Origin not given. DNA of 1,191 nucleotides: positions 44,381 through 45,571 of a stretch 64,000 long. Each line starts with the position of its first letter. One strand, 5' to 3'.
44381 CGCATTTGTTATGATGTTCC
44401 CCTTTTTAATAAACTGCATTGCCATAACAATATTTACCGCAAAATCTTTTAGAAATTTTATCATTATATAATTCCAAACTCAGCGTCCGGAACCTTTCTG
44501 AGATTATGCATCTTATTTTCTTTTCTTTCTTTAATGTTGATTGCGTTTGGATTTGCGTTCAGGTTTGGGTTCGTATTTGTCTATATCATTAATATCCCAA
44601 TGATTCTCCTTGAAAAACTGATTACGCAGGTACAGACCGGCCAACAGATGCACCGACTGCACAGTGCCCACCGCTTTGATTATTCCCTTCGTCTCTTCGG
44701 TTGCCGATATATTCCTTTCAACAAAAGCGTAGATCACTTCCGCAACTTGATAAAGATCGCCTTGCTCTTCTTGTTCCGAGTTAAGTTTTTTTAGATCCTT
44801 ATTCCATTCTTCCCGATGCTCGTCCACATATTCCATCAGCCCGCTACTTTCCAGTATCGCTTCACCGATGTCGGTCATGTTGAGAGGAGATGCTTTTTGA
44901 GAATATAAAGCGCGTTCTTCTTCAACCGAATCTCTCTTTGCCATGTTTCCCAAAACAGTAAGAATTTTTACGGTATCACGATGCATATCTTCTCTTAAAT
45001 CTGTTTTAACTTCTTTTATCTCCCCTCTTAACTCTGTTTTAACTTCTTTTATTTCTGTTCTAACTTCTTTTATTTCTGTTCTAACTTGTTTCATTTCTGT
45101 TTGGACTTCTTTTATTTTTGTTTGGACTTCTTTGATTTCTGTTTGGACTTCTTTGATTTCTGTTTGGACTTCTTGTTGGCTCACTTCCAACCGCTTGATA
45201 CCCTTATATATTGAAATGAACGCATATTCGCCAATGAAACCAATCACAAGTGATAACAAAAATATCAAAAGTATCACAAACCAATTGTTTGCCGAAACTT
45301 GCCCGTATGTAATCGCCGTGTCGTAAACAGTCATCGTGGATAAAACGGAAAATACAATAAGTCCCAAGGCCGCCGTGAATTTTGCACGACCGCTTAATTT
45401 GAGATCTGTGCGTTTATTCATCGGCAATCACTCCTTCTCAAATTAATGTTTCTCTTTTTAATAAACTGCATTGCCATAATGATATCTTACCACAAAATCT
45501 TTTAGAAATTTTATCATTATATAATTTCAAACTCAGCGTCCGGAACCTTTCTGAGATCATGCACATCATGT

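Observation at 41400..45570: Four head-to-tail paralogs of a membrane-anchored coiled-coil protein that differ by 21-bp (heptad) repeat number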

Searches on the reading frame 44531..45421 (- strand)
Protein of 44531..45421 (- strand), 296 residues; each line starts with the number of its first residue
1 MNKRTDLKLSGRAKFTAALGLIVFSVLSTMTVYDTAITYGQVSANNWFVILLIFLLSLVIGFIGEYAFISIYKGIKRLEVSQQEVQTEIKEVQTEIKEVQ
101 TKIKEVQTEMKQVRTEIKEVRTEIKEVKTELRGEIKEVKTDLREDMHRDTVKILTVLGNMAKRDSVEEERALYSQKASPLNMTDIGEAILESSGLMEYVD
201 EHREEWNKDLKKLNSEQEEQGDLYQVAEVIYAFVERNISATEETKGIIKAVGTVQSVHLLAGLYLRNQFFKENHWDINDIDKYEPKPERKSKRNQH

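Call 4: search_protein_families(library=pfam, proteins=[window:44531-45421:-], max_evalue=1)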
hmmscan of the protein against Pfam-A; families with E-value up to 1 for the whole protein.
window:44531-45421:- (296 aa): 73 families (the best 25 are shown)
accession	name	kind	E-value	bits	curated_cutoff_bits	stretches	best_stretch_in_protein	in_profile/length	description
PF12795.12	MscS_porin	-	6.5e-05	23.1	34.4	1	76-136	81-141/238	Mechanosensitive ion channel porin domain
PF00430.23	ATP-synt_B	-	0.00013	22.5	28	1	53-146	6-93/132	ATP synthase B/B' CF(0)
PF10018.14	Med4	-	0.00038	20.6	26.9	1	70-140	13-83/190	Vitamin-D-receptor interacting Mediator subunit 4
PF18709.6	DLP_helical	-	0.00052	19.9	25.5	1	79-143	66-130/340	Dynamin-like helical domain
PF04513.17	Baculo_PEP_C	-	0.00071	20.1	38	1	83-143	34-95/140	Baculovirus polyhedron envelope protein, PEP, C terminus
PF24918.1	NET2A_C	-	0.0013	19.1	27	1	83-160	30-109/180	NET2A, C-terminal domain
PF02403.27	Seryl_tRNA_N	-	0.0014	19.3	28.2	1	69-132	32-98/108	Seryl-tRNA synthetase N-terminal domain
PF10112.14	Halogen_Hydrol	-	0.0016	18.9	29.8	1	45-127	13-102/191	5-bromo-4-chloroindolyl phosphate hydrolysis protein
PF10368.14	YkyA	-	0.0016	18.7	28.8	1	71-219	37-182/186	Putative cell-wall binding lipoprotein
PF17675.6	APG6_N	-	0.0021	18.9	45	1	81-140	47-106/132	Apg6 coiled-coil region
PF04906.18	Tweety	-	0.0027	16.9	31.8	1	42-152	77-186/431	Tweety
PF01312.24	Bac_export_2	-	0.0028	17.4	24.4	1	29-115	164-244/335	FlhB HrpN YscU SpaS Family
PF07851.19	TMEM120A-B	-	0.0029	17.4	29.8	1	75-159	4-88/324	TMEM120A/B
PF04108.17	ATG17_like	-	0.0033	17.4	43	1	80-252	123-259/355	Autophagy protein ATG17-like domain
PF06160.17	EzrA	-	0.0038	16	39.6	1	80-132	101-153/557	Septation ring formation regulator, EzrA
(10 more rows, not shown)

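Call 5: search_protein_families(library=ncbifam, proteins=[window:44531-45421:-], max_evalue=1)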
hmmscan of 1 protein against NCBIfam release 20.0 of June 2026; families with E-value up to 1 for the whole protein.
window:44531-45421:- (296 aa): 47 families (the best 25 are shown)
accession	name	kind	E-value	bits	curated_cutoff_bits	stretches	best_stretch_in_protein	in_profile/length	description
TIGR02168.1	SMC_prok_B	equivalog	2.7e-05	22.1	567.35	1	76-221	668-818/1181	chromosome segregation protein SMC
NF002572.0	PRK02224.1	equivalog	0.00012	20.6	1087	1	74-230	350-504/888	DNA double-strand break repair ATPase Rad50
TIGR02169.1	SMC_prok_A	equivalog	0.0002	19.2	729.4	1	65-223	223-384/1165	chromosome segregation protein SMC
NF038218.1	IcmG_DotF_IVB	equivalog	0.00025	20.8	200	1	73-140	124-191/266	type IVB secretion system protein IcmG/DotF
NF006293.0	PRK08476.1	equivalog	0.00088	19.5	118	1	81-147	39-106/141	F0F1 ATP synthase subunit B'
NF052504.1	sll1863_fam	domain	0.00098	19.3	35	1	81-159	5-83/93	sll1863 family stress response protein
NF004349.1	PRK05729.1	equivalog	0.0013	17.1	704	1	51-220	663-821/860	valine--tRNA ligase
NF050013.1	HpsJ_like_A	equivalog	0.0018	17.9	140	1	74-148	98-179/217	HpsJ-like protein, cyanoexosortase A-associated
NF053777.1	Saro0803TransReg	equivalog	0.0019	17.9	200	1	139-209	54-121/140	Saro_0803 family transcriptional regulator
NF049873.2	cytotoxin_MakE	exception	0.0026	16.8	360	1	76-132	138-194/352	alpha-pore-forming cytotoxin subunit MakE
TIGR04400.1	RK_trnsloc_Pase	equivalog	0.0029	16.8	200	1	12-138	4-130/358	Arg-Lys translocation region protein phosphatase RktP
TIGR00328.1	flhB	equivalog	0.003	16.8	349.25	1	30-114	171-249/348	flagellar biosynthesis protein FlhB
NF045487.1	ASRP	equivalog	0.0036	16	300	1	74-236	126-284/593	archaea-specific SMC-related protein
TIGR04211.1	SH3_and_anchor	equivalog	0.0038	16.9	65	1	81-140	67-125/198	TIGR04211 family SH3 domain-containing protein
NF049871.2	cytotoxin_MakA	exception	0.0043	16.1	320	1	83-141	115-173/354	alpha-pore-forming cytotoxin MakA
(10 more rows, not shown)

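Call 9: find_homologous_proteins(query=window:44531-45421:-)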
Query window:44531-45421:- (296 aa): 13 proteins with E <= 0.001 among 2716 candidates.
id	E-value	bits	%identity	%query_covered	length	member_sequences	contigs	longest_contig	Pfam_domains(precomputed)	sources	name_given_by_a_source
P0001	7.5e-172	588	95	100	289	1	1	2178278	-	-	-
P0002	2.5e-169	579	96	98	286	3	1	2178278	-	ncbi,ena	-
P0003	4.1e-167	572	94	100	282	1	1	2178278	PF05478.17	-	-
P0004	1.1e-159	548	90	100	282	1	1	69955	-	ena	-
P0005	8.3e-156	535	88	98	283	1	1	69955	-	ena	-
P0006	2.9e-155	533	89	98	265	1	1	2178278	-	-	-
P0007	5.2e-145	500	82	99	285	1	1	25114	-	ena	-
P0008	5.8e-141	486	82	99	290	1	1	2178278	-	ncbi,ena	-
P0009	2.5e-139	481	77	99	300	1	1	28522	-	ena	-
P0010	1.3e-137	475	78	99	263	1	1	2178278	-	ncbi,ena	-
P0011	6.2e-132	457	79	99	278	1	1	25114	-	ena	-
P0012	2.3e-131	455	76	100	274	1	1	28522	-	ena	-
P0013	1.9e-7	49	48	21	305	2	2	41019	-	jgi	jgi:hypothetical protein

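Call 11: find_encoding_contigs(protein=P0008, flank=10000, max_places=4)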
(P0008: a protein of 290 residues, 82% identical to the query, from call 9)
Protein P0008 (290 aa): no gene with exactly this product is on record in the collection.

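Call 13: find_related_loci(query=window:44531-45421:-, collection=genome_contigs, flank=10000)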
Query window:44531-45421:- (296 aa) in genome_contigs; peptide patterns used: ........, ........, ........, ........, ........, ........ (x = any residue, [..] = any of these).
49 stretches matched a pattern; 2 encode a relative of the query (tblastn E <= 1e-3); 2 distinct loci.
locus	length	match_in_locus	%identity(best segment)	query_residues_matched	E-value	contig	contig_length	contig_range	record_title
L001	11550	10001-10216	41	85-158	1e-10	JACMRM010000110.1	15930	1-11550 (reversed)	MAG: Bacteriovorax sp. isolate LF-bin-6 FL-bin-6-contig-k141_1244021, whole genome shotgun sequence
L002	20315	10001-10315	36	83-158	4e-8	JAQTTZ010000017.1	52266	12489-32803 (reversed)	MAG: Bacteriovorax sp. isolate STB_52 NODE_1297_length_52266_cov_4.517003_Sandtown_B, whole genome shotgun sequence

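Call 14: find_encoding_contigs(protein=P0002, flank=10000, max_places=6)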
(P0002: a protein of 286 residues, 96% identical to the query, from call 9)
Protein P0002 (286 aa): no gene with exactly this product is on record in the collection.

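Call 15: find_encoding_contigs(protein=P0004, flank=10000, max_places=6)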
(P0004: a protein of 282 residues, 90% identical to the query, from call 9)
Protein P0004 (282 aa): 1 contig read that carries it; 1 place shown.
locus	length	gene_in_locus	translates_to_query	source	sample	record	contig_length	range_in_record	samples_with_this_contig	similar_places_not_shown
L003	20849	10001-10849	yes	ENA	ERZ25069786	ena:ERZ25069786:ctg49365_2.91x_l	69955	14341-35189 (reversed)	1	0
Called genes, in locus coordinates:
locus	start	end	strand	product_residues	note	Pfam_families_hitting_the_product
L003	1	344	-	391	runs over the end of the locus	PF00814:TsaD, PF22521:HypF_C_2 (faint)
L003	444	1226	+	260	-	PF00994:MoCF_biosynth, PF24102:FLAD1_M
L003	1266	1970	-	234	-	PF00697:PRAI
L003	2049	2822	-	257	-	PF01061:ABC2_membrane, PF12698:ABC2_membrane_3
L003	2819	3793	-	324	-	PF13175:AAA_15 (faint), PF00005:ABC_tran, PF13304:AAA_21 (weak)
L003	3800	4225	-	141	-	PF07291:MauE (weak)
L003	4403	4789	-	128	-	PF02142:MGS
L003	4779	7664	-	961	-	PF25596:CPSase_L_D1, PF02786:CPSase_L_D2, PF02787:CPSase_L_D3, PF25596:CPSase_L_D1, PF01071:GARS_A (weak), PF02222:ATP-grasp (weak), PF02655:ATP-grasp_3 (weak), PF02786:CPSase_L_D2, +2 more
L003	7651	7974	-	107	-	PF00117:GATase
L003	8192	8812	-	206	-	PF00988:CPSase_sm_chain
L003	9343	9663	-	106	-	PF00830:Ribosomal_L28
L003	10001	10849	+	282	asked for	-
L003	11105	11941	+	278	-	-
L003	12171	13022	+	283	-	-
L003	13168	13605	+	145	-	PF01502:PRA-CH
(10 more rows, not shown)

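Call 16: find_encoding_contigs(protein=P0007, flank=10000, max_places=6)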
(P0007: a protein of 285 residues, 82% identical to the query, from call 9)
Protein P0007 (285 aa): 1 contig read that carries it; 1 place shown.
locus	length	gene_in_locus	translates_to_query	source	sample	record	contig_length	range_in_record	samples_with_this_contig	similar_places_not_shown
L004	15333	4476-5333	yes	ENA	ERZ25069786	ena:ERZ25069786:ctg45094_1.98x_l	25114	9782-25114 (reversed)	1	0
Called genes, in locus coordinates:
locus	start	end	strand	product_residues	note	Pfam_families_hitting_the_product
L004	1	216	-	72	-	?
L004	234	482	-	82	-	PF01722:BolA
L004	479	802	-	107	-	PF13466:STAS_2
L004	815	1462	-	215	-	PF05494:MlaC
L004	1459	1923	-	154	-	PF02470:MlaD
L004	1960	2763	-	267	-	PF02405:MlaE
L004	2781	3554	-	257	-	PF00005:ABC_tran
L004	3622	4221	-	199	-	PF00475:IGPD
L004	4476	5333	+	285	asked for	-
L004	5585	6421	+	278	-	-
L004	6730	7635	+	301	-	PF01026:TatD_DNase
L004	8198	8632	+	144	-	PF07331:TctB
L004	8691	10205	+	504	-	PF01970:TctA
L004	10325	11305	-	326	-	PF03401:TctC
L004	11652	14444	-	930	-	PF00041:fn3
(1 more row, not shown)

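Call 17: find_encoding_contigs(protein=P0009, flank=10000, max_places=6)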
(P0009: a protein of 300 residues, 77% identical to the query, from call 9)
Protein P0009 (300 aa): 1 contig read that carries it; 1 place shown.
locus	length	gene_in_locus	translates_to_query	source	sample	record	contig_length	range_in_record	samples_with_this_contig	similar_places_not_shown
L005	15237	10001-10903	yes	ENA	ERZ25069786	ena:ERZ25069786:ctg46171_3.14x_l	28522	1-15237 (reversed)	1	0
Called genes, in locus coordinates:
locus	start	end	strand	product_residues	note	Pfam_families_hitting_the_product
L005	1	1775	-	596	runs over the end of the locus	PF00575:S1, PF10150:RNase_E_G, PF20833:RNase_E_G_Thio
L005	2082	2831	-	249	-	PF00106:adh_short, PF13561:adh_short_C2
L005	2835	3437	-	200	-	PF01634:HisG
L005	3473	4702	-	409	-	PF00275:EPSP_synthase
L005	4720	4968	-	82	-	PF01722:BolA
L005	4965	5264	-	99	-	PF13466:STAS_2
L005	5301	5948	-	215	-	PF05494:MlaC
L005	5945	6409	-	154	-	PF02470:MlaD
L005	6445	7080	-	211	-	PF02405:MlaE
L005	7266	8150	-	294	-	PF00005:ABC_tran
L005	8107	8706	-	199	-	PF00475:IGPD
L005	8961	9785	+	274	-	-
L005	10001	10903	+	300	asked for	-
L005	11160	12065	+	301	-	PF01026:TatD_DNase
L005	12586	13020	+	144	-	PF07331:TctB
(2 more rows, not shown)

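Call 18: find_encoding_contigs(protein=P0010, flank=10000, max_places=6)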
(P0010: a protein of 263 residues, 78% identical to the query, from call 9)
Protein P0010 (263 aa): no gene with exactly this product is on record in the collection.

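Call 36: predict_structure(alignment_id=A3)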
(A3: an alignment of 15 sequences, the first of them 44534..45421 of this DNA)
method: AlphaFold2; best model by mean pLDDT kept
length: 296 residues; sequences in the alignment: 15
mean_pLDDT: 64.1   pTM: 0.38
mean pLDDT of the five models: 64.1, 61.9, 60.4, 53.8, 51.4
residues with pLDDT >= 90: 0; 70-90: 128; 50-70: 91; < 50: 77
segments of 3 or more residues with pLDDT < 50: 1-8, 133-181, 218-220, 281-296
pLDDT, mean of each block of 10 residues (from residue 1): 44 65 69 69 65 71 67 64 74 83 83 77 66 47 37 35 34 37 61 84 81 57 70 85 82 71 84 71 43 39
secondary structure, 60 per line:
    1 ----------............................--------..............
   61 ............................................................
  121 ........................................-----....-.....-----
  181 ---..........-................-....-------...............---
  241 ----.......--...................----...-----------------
elements in order: H11-38 H47-160 H166-169 H171-175 H184-193 H195-210 H212-215 H223-237 H245-251 H254-272

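Call 38: search_protein_representatives(alignment_id=A3)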
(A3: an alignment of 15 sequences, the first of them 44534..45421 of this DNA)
Query: 15 sequences, 277 profile positions. Proteins with E-value up to 0.001 (for the whole library): 378; up to 1e-10: 5; up to 1e-30: 2. The best 150 are listed.
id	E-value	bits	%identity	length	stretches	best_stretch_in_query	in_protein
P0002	6.5e-151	517.7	-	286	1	1-273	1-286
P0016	9.9e-91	320.3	-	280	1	6-276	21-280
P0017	4.2e-13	65.7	-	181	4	84-130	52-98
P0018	2.2e-11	60.1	-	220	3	84-132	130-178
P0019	2.8e-11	59.7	-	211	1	93-224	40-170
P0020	4.0e-10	56.0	-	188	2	83-150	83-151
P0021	7.5e-10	55.1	-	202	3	83-133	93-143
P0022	1.2e-09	54.4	-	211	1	107-270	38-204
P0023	1.3e-09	54.2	-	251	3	67-126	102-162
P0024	1.7e-09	53.9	-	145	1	156-269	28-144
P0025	1.9e-09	53.7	-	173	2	83-130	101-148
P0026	2.3e-09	53.5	-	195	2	156-273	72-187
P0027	2.4e-09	53.4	-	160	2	84-137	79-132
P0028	2.6e-09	53.3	-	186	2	80-132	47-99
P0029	3.3e-09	52.9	-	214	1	103-272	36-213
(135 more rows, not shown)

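Call 41: search_protein_families(library=pfam, alignment_id=A4, max_evalue=0.01)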
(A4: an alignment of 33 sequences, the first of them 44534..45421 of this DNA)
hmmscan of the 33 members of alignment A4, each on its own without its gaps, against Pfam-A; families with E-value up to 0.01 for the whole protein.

A. member 1, window:44534-45421:- (296 aa): 23 families
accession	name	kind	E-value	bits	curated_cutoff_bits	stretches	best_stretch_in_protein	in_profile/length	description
PF12795.12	MscS_porin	-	6.5e-05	23.1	34.4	1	76-136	81-141/238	Mechanosensitive ion channel porin domain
PF00430.23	ATP-synt_B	-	0.00013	22.5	28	1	53-146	6-93/132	ATP synthase B/B' CF(0)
PF10018.14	Med4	-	0.00038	20.6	26.9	1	70-140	13-83/190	Vitamin-D-receptor interacting Mediator subunit 4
PF18709.6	DLP_helical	-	0.00052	19.9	25.5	1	79-143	66-130/340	Dynamin-like helical domain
PF04513.17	Baculo_PEP_C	-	0.00071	20.1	38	1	83-143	34-95/140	Baculovirus polyhedron envelope protein, PEP, C terminus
PF24918.1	NET2A_C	-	0.0013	19.1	27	1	83-160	30-109/180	NET2A, C-terminal domain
PF02403.27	Seryl_tRNA_N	-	0.0014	19.3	28.2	1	69-132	32-98/108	Seryl-tRNA synthetase N-terminal domain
PF10112.14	Halogen_Hydrol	-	0.0016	18.9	29.8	1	45-127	13-102/191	5-bromo-4-chloroindolyl phosphate hydrolysis protein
PF10368.14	YkyA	-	0.0016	18.7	28.8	1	71-219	37-182/186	Putative cell-wall binding lipoprotein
PF17675.6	APG6_N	-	0.0021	18.9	45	1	81-140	47-106/132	Apg6 coiled-coil region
PF04906.18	Tweety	-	0.0027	16.9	31.8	1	42-152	77-186/431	Tweety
PF01312.24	Bac_export_2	-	0.0028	17.4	24.4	1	29-115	164-244/335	FlhB HrpN YscU SpaS Family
PF07851.19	TMEM120A-B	-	0.0029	17.4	29.8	1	75-159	4-88/324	TMEM120A/B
PF04108.17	ATG17_like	-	0.0033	17.4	43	1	80-252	123-259/355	Autophagy protein ATG17-like domain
PF06160.17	EzrA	-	0.0038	16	39.6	1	80-132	101-153/557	Septation ring formation regulator, EzrA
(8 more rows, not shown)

B. families by the number of members that match (of 33 scanned): 38 families (the first 25 are shown)
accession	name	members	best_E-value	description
PF06160.17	EzrA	2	0.00027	Septation ring formation regulator, EzrA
PF17561.7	TssO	2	0.0022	Type VI secretion system, TssO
PF05667.16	CCDC22_CC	2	0.0073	CCDC22 protein coiled-coil region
PF12795.12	MscS_porin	1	6.5e-05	Mechanosensitive ion channel porin domain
PF00430.23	ATP-synt_B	1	0.00013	ATP synthase B/B' CF(0)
PF08287.16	DASH_Spc19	1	0.00013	Spc19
PF09730.14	BicD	1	0.00017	Microtubule-associated protein Bicaudal-D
PF01442.23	Apolipoprotein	1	0.00028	Apolipoprotein A1/A4/E domain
PF10018.14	Med4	1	0.00038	Vitamin-D-receptor interacting Mediator subunit 4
PF18709.6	DLP_helical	1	0.00052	Dynamin-like helical domain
PF04513.17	Baculo_PEP_C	1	0.00071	Baculovirus polyhedron envelope protein, PEP, C terminus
PF24918.1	NET2A_C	1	0.0013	NET2A, C-terminal domain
PF02403.27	Seryl_tRNA_N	1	0.0014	Seryl-tRNA synthetase N-terminal domain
PF24922.1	ACBP4_C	1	0.0014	Acyl-CoA-binding domain-containing protein 4-6, C-terminal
PF10368.14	YkyA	1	0.0016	Putative cell-wall binding lipoprotein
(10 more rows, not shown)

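Call 42: search_protein_families(library=padloc, alignment_id=A4, max_evalue=0.01)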
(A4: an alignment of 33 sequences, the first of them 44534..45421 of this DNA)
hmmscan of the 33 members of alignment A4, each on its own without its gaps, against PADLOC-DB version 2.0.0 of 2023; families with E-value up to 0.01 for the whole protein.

A. member 1, window:44534-45421:- (296 aa): 21 families
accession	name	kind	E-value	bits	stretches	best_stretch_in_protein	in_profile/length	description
PDLC03839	LeoA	-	1.3e-05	22.5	1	84-258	260-426/559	-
PDLC04663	PDC-M46B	-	4.9e-05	20.5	1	70-160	285-374/483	-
PDLC02756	PbeC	-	9.9e-05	19.5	1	75-229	223-380/643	PbeC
PDLC00550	JetC2|JetC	-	0.00017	17.4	1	75-234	336-891/1355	DUF3584 domain; MukB-like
PDLC00551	JetC2|JetC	-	0.00028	16.8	1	81-229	340-487/1365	DUF3584 domain; MukB-like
PDLC00518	JetC1|JetC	-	0.00029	16.8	1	83-228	699-845/1112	DUF3584 domain; MukB-like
PDLC03863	LmuB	-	0.00059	16.6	1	77-151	224-300/610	-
PDLC03812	RTasRmuC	-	0.0006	16.5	1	45-149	2-107/439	DRT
PDLC02663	DndD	-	0.00081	16.3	1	73-215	225-370/675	DndD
PDLC02668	DndD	-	0.0012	15.9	1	74-220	220-365/659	DndD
PDLC00930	Cas12u1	-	0.0015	15.4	1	84-154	55-123/533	Cas12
PDLC03859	LmuB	-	0.0017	15.6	1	75-218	348-480/611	-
PDLC03840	LeoA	-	0.0027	14.8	1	79-146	276-343/577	-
PDLC01692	Cas12f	-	0.0029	14.5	1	79-153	58-131/532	CAS-V-F; effector__SPE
PDLC00553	JetC2|JetC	-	0.0034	13.3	1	78-218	915-1053/1361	DUF3584 domain; MukB-like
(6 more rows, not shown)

B. families by the number of members that match (of 33 scanned): 30 families (the first 25 are shown)
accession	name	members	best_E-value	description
PDLC03863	LmuB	3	0.00053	-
PDLC03839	LeoA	1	1.3e-05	-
PDLC04663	PDC-M46B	1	4.9e-05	-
PDLC04989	PDC-S30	1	7.3e-05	-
PDLC02756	PbeC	1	9.9e-05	PbeC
PDLC00550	JetC2|JetC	1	0.00017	DUF3584 domain; MukB-like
PDLC00551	JetC2|JetC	1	0.00028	DUF3584 domain; MukB-like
PDLC00518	JetC1|JetC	1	0.00029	DUF3584 domain; MukB-like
PDLC03812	RTasRmuC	1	0.0006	DRT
PDLC02663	DndD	1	0.00081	DndD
PDLC02668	DndD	1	0.0012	DndD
PDLC00342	PtuB1|PtuB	1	0.0012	Unknown function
PDLC00930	Cas12u1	1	0.0015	Cas12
PDLC03859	LmuB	1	0.0017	-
PDLC03840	LeoA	1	0.0027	-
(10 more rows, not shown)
